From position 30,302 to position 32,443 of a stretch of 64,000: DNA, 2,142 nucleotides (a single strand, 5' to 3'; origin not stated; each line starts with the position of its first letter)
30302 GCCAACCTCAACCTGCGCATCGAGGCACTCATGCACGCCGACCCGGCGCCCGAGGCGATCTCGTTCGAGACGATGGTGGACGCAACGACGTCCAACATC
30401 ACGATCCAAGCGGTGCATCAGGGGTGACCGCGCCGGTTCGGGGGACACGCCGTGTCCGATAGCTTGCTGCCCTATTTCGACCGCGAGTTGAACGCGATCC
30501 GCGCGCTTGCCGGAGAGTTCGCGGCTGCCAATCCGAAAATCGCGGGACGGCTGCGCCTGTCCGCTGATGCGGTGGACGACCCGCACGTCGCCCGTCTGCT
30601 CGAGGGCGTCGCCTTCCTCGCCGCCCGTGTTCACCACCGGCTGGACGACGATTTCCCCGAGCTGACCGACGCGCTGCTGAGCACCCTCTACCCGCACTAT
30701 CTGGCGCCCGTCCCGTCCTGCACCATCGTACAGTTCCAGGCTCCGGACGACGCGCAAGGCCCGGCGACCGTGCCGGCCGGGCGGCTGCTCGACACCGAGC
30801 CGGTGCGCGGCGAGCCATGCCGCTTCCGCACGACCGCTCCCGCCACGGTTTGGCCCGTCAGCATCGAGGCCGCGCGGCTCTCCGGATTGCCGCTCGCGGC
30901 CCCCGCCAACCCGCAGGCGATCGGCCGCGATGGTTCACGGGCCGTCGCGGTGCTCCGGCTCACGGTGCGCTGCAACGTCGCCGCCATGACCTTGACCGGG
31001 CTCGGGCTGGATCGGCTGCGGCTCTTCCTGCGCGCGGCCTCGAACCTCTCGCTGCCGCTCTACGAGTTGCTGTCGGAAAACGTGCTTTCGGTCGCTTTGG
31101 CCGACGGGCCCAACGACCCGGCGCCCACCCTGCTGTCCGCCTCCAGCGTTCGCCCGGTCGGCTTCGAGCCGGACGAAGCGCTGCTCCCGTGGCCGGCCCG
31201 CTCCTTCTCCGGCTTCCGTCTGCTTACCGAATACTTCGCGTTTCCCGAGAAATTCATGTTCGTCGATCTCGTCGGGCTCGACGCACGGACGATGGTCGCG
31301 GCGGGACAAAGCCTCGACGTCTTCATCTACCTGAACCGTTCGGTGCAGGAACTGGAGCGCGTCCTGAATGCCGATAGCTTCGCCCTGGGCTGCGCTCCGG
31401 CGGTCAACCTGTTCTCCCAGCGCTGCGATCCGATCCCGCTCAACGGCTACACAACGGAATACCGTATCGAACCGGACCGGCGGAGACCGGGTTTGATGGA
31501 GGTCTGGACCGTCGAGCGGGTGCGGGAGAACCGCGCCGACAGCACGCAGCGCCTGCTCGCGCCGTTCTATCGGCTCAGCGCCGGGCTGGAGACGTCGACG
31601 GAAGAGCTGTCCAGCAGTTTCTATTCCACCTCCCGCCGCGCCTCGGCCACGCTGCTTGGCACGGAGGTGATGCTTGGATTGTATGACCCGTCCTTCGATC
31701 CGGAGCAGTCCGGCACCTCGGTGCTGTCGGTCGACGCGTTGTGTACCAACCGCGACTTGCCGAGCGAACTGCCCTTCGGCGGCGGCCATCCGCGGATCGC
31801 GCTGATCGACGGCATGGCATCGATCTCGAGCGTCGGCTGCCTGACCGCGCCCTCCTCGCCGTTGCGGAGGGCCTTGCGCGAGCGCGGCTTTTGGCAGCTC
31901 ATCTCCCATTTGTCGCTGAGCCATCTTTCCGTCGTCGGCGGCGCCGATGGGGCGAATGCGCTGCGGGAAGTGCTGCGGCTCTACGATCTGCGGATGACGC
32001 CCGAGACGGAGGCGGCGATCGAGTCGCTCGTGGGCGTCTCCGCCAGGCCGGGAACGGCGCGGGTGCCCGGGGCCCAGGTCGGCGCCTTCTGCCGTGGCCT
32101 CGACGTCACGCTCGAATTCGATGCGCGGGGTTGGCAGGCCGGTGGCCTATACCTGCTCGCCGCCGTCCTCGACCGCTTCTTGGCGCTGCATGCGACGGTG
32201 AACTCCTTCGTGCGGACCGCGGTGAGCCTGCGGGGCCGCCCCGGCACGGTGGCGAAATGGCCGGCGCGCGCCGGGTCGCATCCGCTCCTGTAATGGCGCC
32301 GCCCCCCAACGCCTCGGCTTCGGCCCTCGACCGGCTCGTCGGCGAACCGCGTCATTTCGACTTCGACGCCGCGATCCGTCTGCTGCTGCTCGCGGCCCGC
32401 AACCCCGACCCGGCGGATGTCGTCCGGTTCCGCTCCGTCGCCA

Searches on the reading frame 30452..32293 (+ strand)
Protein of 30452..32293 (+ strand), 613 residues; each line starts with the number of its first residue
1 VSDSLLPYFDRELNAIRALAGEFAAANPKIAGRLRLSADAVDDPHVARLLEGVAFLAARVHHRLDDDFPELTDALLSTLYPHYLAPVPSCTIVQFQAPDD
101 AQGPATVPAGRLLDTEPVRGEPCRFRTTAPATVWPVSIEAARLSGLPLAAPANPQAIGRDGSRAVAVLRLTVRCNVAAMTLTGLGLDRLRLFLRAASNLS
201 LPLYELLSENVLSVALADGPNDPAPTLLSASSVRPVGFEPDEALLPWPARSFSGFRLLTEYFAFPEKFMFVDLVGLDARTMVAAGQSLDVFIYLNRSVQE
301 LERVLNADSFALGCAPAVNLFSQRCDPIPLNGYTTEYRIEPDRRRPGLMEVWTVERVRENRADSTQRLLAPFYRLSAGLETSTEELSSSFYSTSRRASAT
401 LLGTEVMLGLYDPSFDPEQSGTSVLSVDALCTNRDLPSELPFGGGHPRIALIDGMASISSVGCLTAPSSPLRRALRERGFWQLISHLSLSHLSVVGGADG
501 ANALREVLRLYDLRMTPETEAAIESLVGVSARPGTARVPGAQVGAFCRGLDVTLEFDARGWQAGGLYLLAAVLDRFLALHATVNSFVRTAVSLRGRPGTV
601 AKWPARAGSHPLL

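Call 16: search_protein_families(library=pfam, proteins=[window:30452-32293:+], max_evalue=0.001)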
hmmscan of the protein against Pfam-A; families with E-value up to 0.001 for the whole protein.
window:30452-32293:+ (613 aa): 1 family
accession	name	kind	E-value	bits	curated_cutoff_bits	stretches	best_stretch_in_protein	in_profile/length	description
PF05947.17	T6SS_TssF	-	2e-206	687.6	25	1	1-609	1-607/608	Type VI secretion system, TssF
